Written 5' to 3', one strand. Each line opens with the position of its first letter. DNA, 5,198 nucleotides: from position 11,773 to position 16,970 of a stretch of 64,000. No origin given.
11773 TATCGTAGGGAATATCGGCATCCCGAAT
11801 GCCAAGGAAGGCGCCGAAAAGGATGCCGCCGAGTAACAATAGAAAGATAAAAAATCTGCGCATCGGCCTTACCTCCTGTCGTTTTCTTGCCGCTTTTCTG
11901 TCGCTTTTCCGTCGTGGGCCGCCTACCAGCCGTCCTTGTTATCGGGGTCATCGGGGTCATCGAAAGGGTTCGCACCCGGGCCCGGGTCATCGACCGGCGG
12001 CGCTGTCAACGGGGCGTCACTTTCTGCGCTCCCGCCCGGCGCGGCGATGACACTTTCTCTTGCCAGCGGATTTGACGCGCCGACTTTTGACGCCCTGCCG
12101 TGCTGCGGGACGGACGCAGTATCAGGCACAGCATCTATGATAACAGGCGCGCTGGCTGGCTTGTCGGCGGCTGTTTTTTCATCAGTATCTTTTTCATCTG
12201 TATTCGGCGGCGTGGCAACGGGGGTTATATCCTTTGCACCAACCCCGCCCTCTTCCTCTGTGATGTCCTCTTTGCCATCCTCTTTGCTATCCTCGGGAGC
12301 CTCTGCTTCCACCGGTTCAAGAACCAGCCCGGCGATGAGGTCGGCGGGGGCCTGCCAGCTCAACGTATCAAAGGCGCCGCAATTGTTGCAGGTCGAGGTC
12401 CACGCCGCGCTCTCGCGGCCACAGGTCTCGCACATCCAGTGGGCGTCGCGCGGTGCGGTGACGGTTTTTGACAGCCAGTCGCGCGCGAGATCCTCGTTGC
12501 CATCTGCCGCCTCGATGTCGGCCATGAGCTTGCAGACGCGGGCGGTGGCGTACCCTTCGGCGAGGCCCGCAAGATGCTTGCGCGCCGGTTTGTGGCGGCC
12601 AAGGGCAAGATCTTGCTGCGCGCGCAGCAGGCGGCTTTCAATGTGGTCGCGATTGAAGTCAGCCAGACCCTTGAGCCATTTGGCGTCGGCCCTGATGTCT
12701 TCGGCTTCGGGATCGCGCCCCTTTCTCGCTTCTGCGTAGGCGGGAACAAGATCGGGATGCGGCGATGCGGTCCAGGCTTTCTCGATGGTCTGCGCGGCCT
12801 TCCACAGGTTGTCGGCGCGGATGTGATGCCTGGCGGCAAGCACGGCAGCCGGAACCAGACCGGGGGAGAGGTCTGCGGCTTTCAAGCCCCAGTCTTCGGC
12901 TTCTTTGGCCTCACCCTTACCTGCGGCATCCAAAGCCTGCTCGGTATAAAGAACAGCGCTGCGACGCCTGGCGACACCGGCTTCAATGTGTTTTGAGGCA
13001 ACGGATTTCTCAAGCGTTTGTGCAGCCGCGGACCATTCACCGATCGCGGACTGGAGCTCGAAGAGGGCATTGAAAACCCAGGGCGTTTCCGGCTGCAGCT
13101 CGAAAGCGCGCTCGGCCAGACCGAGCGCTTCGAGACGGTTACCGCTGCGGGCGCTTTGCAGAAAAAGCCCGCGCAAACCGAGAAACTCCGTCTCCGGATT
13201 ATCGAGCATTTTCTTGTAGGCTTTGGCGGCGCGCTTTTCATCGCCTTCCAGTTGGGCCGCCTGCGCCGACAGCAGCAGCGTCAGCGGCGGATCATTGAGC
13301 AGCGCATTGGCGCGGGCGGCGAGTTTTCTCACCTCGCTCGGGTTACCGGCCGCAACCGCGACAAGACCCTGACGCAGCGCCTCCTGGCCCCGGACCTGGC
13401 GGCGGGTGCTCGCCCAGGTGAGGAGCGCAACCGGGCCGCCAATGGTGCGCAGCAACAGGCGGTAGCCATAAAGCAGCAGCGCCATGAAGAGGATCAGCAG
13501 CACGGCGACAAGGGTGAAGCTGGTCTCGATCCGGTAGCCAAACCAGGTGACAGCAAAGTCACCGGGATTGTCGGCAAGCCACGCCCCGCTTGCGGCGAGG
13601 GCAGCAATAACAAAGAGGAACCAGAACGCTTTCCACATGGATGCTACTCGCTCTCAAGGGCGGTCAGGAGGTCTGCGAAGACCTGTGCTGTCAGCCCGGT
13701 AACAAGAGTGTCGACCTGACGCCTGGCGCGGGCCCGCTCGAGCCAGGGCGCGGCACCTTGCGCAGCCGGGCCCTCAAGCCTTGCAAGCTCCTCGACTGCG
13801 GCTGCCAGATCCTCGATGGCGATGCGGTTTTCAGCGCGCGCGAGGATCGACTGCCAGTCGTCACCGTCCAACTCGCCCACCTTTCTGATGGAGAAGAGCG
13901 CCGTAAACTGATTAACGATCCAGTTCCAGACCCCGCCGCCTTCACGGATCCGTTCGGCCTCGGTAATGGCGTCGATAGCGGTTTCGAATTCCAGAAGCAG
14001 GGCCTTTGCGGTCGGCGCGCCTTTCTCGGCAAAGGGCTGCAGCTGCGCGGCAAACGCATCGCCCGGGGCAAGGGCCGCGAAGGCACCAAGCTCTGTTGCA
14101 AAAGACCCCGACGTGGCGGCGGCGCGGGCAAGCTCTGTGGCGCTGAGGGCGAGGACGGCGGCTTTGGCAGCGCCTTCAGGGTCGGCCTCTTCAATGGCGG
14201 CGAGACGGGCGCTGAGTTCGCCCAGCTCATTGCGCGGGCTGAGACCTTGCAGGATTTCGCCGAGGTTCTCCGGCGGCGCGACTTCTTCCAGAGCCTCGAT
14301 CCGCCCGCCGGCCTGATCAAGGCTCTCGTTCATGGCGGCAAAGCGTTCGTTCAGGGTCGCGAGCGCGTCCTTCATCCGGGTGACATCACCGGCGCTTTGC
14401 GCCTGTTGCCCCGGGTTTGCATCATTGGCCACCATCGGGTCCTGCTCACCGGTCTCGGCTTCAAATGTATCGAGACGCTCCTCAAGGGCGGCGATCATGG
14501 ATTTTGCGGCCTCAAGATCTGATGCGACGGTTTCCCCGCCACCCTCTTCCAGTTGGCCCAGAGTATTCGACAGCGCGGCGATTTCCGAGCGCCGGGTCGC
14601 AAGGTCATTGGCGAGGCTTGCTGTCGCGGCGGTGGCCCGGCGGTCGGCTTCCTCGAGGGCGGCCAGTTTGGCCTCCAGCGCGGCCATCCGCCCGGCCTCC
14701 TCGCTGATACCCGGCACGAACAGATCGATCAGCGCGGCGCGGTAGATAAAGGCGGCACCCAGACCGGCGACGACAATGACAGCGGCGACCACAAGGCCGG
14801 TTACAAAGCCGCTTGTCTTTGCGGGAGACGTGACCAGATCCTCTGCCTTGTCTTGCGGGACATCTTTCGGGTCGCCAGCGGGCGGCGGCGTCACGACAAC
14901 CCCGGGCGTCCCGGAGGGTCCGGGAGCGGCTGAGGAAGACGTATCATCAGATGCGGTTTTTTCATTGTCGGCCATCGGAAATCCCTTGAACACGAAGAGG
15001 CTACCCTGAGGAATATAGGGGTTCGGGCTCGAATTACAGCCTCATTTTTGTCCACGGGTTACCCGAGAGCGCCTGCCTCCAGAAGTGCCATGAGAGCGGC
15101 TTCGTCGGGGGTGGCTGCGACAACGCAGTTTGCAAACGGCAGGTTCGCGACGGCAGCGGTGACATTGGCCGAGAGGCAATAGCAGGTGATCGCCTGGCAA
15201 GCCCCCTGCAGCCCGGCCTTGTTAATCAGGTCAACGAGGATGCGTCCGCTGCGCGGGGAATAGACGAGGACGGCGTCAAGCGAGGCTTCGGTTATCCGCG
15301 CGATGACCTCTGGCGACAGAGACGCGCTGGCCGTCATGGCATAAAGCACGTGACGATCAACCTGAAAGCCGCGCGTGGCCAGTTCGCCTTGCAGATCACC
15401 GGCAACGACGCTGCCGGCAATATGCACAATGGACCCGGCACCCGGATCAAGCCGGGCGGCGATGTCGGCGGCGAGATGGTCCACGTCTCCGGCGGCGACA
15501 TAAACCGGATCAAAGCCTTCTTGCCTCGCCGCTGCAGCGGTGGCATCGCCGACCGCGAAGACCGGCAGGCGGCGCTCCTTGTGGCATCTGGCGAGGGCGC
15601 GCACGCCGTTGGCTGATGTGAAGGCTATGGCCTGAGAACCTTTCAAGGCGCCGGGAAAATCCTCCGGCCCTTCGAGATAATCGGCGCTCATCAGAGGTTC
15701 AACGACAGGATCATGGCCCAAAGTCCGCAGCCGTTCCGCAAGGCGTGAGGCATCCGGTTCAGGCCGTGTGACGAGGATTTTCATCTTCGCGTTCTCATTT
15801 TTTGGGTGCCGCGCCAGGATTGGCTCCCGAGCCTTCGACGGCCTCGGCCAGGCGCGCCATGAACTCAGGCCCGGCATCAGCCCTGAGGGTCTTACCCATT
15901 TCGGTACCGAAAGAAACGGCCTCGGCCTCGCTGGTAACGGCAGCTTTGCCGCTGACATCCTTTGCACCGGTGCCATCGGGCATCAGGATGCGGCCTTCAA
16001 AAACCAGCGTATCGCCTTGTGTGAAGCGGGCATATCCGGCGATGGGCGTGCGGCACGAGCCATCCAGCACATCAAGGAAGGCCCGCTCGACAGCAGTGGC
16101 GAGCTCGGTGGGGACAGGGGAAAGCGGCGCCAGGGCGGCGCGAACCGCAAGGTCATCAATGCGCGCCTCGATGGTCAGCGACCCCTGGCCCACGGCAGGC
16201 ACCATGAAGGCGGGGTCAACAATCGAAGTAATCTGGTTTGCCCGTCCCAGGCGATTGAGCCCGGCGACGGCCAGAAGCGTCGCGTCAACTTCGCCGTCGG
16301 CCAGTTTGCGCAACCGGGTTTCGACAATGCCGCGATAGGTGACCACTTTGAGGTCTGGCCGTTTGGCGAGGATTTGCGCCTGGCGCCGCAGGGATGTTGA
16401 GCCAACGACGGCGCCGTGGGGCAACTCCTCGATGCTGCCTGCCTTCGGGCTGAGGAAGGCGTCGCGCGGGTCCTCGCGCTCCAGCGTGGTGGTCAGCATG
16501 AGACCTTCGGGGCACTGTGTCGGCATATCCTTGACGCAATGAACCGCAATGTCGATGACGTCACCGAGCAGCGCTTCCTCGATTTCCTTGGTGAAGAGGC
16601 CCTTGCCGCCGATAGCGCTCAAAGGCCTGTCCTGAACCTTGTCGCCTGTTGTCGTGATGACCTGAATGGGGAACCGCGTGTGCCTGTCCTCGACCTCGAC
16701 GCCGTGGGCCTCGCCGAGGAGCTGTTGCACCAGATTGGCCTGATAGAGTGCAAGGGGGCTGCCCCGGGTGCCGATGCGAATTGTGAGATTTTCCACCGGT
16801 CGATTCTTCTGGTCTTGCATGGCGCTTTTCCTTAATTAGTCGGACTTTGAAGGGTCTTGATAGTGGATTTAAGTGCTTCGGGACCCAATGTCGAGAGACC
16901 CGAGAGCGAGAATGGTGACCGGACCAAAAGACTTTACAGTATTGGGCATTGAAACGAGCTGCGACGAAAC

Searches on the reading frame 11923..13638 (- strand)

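Call 50: search_protein_families(library=pfam, proteins=[window:11923-13638:-], max_evalue=0.001)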
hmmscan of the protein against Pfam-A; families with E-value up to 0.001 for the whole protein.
window:11923-13638:- (571 aa): 2 families
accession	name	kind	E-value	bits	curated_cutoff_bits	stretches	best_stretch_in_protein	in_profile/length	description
PF07219.19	HemY_N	-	1.5e-26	93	31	1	26-132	1-107/107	HemY protein N-terminus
PF14559.12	TPR_19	-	0.00054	20.7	25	0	165-212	4-51/68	Tetratricopeptide repeat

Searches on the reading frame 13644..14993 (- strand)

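Call 50: search_protein_families(library=pfam, proteins=[window:13644-14993:-], max_evalue=0.001)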
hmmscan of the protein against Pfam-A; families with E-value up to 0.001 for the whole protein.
window:13644-14993:- (449 aa): 1 family
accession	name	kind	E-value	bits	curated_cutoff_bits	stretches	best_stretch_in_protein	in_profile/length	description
PF09731.14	Mitofilin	-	3.2e-11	43.3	27.4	1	278-435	445-610/614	Mitochondrial inner membrane protein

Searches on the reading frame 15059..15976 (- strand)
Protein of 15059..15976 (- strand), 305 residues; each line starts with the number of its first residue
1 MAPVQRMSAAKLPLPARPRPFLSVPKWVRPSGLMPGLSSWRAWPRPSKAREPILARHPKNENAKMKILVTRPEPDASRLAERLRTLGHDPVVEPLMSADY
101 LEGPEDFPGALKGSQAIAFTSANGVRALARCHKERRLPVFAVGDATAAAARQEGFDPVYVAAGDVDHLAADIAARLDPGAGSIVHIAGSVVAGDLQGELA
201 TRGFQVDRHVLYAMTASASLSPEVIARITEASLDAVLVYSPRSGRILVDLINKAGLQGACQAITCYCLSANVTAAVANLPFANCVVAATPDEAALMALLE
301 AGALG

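Call 50: search_protein_families(library=pfam, proteins=[window:15059-15976:-], max_evalue=0.001)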
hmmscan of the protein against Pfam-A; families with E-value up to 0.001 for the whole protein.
window:15059-15976:- (305 aa): 1 family
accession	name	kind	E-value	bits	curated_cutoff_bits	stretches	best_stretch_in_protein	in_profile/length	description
PF02602.20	HEM4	-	1.2e-35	123.2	27.5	1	78-296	2-230/231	Uroporphyrinogen-III synthase HemD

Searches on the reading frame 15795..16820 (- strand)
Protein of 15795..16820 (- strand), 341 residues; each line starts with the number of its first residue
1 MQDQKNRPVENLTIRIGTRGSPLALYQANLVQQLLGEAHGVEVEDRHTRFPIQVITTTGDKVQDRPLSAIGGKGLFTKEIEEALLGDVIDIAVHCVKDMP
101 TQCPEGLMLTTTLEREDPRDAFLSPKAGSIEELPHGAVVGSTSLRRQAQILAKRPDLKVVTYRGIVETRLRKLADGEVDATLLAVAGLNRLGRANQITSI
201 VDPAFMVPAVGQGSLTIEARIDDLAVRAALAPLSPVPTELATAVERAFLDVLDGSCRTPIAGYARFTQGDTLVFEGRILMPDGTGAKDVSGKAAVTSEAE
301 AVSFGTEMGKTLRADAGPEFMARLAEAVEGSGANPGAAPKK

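Call 50: search_protein_families(library=pfam, proteins=[window:15795-16820:-], max_evalue=0.001)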
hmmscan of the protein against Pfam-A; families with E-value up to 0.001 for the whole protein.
window:15795-16820:- (341 aa): 2 families
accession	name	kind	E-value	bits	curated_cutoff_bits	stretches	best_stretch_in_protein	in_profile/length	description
PF01379.25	Porphobil_deam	-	2.2e-77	259.7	22.1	1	14-226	1-205/207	Porphobilinogen deaminase, dipyromethane cofactor binding domain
PF03900.20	Porphobil_deamC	-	2e-11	44.5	26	1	243-313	5-73/74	Porphobilinogen deaminase, C-terminal domain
